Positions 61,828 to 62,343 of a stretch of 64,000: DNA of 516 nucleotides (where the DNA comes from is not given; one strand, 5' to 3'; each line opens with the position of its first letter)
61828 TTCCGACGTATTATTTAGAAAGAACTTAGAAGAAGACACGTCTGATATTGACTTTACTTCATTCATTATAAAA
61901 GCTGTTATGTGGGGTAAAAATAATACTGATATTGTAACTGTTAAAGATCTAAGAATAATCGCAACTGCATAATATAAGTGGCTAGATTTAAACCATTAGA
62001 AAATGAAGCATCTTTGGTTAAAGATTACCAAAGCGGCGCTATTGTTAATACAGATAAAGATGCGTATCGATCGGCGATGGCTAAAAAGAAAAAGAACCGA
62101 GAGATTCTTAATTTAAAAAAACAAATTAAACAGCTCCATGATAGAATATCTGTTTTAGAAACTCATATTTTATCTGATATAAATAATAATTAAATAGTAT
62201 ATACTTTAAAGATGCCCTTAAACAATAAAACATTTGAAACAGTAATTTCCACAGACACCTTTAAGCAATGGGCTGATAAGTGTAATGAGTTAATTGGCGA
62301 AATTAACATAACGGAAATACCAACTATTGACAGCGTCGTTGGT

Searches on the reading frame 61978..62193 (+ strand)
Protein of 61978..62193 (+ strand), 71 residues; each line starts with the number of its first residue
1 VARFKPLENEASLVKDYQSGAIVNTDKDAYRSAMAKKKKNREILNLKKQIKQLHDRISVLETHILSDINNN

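Call 32: find_encoding_contigs(protein=window:61978-62193:+, flank=10000, max_places=4)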
Protein window:61978-62193:+ (71 aa): 24 contigs read that carry it; 4 places shown.
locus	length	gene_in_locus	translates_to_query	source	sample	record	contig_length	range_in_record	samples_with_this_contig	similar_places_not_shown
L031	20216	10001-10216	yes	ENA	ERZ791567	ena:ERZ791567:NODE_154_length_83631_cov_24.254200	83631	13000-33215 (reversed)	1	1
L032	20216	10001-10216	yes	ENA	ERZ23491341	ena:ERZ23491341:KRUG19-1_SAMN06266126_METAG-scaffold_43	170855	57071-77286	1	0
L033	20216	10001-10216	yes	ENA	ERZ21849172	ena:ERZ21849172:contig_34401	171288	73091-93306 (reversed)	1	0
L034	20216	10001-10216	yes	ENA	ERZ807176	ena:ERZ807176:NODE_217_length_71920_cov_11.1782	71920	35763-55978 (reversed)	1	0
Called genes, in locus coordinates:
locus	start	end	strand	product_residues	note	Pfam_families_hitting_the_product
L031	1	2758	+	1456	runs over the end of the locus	PF23786:Baseplate_wedge, PF03781:FGE-sulfatase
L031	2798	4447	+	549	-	PF09215:Phage-Gp8 (faint)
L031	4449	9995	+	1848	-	PF16075:DUF4815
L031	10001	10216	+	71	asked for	-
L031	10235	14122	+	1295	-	PF25390:WD40_RLD (faint)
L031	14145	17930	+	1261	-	PF21882:Gp53-like_C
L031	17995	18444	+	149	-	-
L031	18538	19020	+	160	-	-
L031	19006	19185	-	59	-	-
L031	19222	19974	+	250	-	PF26809:Phage_T4_gp13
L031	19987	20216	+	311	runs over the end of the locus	PF11649:T4_neck-protein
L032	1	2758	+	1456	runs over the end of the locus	PF23786:Baseplate_wedge, PF03781:FGE-sulfatase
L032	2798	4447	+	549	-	PF09215:Phage-Gp8 (faint)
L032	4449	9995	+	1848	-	PF16075:DUF4815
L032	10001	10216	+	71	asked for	-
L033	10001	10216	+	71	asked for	-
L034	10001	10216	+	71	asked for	-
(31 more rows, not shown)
